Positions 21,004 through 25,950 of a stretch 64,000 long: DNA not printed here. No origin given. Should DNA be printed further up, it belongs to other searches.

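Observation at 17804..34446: Composite DISARM/Druantia-like locus: a DruH/DruE-like operon faces a PglX-like methyltransferase plus a PLD-SNF2 fusion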

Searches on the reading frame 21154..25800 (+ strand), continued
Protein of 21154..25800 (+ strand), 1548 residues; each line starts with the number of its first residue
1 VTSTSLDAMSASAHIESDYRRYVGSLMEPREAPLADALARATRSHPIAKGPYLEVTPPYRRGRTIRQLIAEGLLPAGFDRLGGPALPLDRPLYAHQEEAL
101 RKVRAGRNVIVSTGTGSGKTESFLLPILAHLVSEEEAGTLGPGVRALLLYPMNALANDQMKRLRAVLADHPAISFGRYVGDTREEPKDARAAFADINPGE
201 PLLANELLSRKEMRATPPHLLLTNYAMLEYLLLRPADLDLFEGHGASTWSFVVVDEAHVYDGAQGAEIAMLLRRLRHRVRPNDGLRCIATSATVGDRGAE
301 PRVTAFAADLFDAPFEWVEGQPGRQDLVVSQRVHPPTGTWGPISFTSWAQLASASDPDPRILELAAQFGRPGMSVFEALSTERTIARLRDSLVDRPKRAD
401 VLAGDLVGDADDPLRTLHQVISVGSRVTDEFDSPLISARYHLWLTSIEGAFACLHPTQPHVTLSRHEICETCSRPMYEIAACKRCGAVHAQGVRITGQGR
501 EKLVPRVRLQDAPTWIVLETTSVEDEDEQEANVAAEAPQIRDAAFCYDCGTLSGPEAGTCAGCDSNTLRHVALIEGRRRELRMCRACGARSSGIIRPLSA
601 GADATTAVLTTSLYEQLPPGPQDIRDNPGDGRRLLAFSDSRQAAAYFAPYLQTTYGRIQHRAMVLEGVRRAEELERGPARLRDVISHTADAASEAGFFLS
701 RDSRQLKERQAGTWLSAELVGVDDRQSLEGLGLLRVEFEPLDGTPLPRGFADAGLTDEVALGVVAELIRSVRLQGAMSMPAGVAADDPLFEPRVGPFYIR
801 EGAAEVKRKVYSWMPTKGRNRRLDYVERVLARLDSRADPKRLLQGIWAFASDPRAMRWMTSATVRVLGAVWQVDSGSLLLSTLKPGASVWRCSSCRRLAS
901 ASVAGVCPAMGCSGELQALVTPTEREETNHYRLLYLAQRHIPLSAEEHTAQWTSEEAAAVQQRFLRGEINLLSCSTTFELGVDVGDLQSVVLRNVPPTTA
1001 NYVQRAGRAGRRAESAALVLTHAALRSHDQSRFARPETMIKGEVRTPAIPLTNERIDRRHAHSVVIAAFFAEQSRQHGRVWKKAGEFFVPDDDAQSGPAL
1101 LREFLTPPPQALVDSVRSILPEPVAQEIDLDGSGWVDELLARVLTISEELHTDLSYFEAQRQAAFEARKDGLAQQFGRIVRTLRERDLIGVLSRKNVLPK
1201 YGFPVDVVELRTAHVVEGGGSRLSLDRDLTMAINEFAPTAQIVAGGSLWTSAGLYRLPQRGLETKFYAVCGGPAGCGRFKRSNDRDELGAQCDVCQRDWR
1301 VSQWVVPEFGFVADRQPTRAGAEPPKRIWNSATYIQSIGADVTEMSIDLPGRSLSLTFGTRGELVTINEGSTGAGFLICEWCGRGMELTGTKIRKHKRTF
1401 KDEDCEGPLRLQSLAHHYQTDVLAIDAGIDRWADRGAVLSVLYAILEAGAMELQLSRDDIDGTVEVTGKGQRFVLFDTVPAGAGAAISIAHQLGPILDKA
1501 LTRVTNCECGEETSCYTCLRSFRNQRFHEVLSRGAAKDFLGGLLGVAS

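Call 122: search_solved_structures(query=L143:2199-5558:+, max_evalue=0.001)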
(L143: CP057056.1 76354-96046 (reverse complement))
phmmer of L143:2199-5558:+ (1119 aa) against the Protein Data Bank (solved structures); distinct sequences matched with E-value up to 0.001: 1.
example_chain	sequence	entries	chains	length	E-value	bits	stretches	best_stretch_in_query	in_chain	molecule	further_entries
9tud_A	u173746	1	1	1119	0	2422.3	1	3-1119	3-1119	DruH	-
